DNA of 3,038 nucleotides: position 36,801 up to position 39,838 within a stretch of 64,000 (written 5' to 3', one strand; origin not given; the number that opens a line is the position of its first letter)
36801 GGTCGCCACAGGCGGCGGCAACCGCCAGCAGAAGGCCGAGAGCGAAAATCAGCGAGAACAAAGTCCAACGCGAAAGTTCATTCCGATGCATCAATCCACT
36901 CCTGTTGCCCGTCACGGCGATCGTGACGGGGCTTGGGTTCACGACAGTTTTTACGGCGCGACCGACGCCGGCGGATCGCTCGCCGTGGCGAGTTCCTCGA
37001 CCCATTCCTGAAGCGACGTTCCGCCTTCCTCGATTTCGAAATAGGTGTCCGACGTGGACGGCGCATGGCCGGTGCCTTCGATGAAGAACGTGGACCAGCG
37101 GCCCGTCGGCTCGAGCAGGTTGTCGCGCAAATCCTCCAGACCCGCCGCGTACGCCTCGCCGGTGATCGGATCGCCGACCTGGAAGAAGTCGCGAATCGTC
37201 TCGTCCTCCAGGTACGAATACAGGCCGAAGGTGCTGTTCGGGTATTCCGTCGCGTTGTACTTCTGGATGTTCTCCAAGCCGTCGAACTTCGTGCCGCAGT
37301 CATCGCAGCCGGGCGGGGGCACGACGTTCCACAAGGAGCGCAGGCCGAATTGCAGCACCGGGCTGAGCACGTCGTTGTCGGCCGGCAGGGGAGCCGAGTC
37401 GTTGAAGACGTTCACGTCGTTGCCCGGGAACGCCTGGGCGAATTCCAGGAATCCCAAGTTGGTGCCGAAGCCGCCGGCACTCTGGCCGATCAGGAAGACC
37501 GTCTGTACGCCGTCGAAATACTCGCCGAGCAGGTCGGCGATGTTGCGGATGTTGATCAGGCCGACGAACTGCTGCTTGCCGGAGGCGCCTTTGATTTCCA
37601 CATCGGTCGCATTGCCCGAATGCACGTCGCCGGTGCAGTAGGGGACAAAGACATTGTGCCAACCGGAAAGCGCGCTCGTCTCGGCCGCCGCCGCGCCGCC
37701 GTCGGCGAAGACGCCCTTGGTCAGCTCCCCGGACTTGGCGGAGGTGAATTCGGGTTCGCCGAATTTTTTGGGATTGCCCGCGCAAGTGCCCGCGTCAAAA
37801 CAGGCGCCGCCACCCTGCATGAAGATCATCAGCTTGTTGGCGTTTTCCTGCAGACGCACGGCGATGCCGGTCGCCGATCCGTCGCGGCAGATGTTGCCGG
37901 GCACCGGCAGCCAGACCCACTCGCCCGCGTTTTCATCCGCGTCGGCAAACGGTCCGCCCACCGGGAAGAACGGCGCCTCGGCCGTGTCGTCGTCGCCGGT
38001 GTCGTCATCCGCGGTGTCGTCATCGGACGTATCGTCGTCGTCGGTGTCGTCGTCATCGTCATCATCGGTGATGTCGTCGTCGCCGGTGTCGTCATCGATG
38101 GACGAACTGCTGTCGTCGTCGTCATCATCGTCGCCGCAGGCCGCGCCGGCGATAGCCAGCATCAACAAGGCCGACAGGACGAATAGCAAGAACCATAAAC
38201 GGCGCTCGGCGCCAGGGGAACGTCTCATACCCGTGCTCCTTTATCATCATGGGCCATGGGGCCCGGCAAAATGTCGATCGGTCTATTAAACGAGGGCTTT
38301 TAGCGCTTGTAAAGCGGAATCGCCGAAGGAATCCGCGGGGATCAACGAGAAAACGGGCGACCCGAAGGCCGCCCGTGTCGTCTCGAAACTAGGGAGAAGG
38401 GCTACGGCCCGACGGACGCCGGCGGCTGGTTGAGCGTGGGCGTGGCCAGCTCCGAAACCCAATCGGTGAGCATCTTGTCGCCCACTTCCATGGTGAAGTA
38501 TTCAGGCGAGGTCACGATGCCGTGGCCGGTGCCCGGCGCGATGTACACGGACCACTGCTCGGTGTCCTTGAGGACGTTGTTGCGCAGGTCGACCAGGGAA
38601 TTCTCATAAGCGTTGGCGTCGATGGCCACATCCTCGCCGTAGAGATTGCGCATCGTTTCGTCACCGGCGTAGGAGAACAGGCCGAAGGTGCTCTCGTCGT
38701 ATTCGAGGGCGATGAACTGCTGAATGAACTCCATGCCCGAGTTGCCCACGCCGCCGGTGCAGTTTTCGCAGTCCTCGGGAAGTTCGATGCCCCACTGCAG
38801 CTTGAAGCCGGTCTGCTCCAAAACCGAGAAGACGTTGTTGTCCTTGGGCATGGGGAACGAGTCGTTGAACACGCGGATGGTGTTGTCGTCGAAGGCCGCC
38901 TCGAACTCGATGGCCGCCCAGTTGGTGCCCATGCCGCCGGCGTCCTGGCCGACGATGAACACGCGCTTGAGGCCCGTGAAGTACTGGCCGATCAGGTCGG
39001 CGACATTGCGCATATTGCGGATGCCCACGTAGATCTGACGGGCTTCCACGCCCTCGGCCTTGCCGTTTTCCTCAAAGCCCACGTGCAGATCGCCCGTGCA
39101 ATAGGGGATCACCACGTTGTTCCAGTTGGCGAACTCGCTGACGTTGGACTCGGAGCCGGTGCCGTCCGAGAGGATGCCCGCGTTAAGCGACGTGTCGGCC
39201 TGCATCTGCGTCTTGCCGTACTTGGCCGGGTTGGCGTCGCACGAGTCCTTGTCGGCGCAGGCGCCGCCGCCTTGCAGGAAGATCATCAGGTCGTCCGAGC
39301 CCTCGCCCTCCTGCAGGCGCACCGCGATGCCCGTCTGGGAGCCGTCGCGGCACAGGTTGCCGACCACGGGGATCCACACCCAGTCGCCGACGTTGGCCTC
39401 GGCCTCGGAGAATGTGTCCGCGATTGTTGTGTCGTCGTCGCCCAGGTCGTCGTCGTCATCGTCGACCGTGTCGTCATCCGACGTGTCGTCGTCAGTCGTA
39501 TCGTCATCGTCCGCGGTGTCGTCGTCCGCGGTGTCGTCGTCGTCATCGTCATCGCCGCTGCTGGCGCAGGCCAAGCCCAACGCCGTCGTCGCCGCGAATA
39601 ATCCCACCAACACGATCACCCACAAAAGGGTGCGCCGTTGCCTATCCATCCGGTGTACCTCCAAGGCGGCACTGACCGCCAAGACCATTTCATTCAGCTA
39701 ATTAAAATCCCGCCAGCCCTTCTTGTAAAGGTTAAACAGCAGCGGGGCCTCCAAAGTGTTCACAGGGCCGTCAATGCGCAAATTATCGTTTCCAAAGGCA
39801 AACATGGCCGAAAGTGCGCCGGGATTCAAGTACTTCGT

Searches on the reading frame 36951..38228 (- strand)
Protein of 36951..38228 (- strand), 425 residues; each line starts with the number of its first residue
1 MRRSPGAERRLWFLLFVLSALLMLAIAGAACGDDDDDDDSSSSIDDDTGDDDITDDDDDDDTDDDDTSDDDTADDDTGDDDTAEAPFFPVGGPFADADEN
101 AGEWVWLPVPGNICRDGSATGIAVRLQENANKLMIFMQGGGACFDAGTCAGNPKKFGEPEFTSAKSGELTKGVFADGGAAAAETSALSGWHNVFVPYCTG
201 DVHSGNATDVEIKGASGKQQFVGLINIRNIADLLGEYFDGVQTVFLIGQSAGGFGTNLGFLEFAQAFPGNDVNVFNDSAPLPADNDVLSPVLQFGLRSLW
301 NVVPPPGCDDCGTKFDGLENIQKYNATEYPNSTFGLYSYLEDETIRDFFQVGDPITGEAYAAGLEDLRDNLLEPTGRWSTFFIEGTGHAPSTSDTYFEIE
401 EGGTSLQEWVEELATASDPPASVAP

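Call 38: search_protein_families(library=pfam, proteins=[window:36951-38228:-], max_evalue=0.0001)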
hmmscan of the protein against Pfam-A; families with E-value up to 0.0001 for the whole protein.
window:36951-38228:- (425 aa): 1 family
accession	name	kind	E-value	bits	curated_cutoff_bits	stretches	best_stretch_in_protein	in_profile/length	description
PF03283.19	PAE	-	1.1e-15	58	26.6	1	111-278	21-185/355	Pectinacetylesterase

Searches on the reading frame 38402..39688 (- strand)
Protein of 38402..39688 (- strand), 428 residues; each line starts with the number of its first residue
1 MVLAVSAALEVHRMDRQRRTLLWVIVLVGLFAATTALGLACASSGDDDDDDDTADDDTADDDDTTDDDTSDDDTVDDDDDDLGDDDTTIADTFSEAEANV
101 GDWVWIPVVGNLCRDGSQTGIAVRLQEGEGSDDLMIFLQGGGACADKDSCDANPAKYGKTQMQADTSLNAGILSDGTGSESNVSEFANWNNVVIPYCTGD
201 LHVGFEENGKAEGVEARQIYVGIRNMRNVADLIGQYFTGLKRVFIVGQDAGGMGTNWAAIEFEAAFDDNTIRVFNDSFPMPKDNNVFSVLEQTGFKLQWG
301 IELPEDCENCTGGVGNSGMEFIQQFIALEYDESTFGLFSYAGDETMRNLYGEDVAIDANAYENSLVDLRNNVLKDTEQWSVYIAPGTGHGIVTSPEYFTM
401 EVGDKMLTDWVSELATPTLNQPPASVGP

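Call 38: search_protein_families(library=pfam, proteins=[window:38402-39688:-], max_evalue=0.0001)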
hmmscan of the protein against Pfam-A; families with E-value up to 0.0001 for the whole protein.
window:38402-39688:- (428 aa): 1 family
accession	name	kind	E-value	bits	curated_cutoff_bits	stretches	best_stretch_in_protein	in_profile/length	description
PF03283.19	PAE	-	5e-21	75.6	26.6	1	110-277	21-185/355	Pectinacetylesterase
